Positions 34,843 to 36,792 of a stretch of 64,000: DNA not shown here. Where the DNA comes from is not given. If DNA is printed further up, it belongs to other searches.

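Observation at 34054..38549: Compact putative periplasmic copper redox operon: CoxG-like, cupredoxin, beta-helix protein, Tat multicopper oxidase, Zn peptidase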

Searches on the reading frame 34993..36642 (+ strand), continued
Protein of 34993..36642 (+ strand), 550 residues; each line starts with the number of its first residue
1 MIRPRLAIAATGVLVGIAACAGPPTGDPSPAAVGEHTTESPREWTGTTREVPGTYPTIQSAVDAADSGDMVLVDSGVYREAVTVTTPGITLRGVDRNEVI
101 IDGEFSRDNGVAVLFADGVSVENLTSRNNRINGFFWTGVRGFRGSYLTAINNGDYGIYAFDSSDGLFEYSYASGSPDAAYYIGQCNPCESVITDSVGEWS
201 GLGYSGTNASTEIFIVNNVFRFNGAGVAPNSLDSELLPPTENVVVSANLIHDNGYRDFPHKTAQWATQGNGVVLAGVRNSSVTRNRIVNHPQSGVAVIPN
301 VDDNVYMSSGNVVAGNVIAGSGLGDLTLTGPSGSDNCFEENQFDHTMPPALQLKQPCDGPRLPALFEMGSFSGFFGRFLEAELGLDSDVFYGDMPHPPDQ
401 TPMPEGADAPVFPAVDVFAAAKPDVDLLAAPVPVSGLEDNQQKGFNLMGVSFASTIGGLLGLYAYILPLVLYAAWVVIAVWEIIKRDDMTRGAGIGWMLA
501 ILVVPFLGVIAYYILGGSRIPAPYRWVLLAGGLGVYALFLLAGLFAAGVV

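Call 89: search_protein_representatives(alignment_id=A2)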
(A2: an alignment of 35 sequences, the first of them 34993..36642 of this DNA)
Query: 35 sequences, 549 profile positions. Proteins with E-value up to 0.001 (for the whole library): 14536; up to 1e-10: 1910; up to 1e-30: 414. The best 150 are listed.
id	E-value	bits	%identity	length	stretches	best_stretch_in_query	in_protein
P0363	6.7e-170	582.5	-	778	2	18-357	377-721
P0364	3.2e-164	563.8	-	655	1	25-542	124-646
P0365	5.2e-164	563.1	-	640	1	24-549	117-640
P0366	5.1e-159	546.6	-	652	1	35-547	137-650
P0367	4.3e-157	540.2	-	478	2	84-379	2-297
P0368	1.7e-156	538.3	-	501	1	50-549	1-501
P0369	3.6e-153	527.3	-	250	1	14-263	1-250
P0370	4.8e-153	526.9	-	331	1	218-549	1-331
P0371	1.1e-150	519.0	-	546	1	32-411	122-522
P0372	2.5e-150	517.9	-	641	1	25-533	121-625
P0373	1.0e-149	515.9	-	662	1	37-547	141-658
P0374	1.2e-143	495.8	-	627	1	45-542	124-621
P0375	1.6e-136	472.3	-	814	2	96-431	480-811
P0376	2.6e-134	465.1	-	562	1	12-541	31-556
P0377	1.4e-133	462.6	-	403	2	84-259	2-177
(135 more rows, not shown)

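Call 92: search_protein_families(library=pfam, alignment_id=A4, max_evalue=0.001)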
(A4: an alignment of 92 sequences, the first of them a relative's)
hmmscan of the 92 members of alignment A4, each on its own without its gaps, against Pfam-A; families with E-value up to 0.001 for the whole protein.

A. member 1, P0363 (778 aa): 2 families
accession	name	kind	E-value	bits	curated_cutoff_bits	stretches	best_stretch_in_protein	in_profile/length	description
PF13229.12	Beta_helix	-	5.8e-22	78.4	25.9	1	121-277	11-144/158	Right handed beta helix region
PF05048.19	NosD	-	3.7e-11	43.3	23.6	1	493-659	17-156/212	Periplasmic copper-binding protein (NosD)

B. families by the number of members that match (of 92 scanned): 12 families
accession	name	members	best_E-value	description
PF13229.12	Beta_helix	91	5.8e-22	Right handed beta helix region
PF05048.19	NosD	60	5.4e-12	Periplasmic copper-binding protein (NosD)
PF00127.26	Copper-bind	24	6.1e-11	Copper binding proteins, plastocyanin/azurin family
PF13473.12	Cupredoxin_1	18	1.7e-11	Cupredoxin-like domain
PF13396.11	PLDc_N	15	4.9e-11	Phospholipase_D-nuclease N-terminal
PF07602.17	DUF1565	7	6.8e-07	Protein of unknown function (DUF1565)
PF07676.18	PD40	4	7.7e-23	WD40-like Beta Propeller Repeat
PF23509.1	MSMEG_3727_PQQ-assoc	2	2.5e-05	MSMEG_3727, PQQ-associated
PF01095.25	Pectinesterase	1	2.3e-07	Pectinesterase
PF05887.16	Trypan_PARP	1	2e-05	Procyclic acidic repetitive protein (PARP)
PF00930.27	DPPIV_N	1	2.9e-05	Dipeptidyl peptidase IV (DPP IV) N-terminal region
PF10518.14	TAT_signal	1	0.00015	TAT (twin-arginine translocation) pathway signal sequence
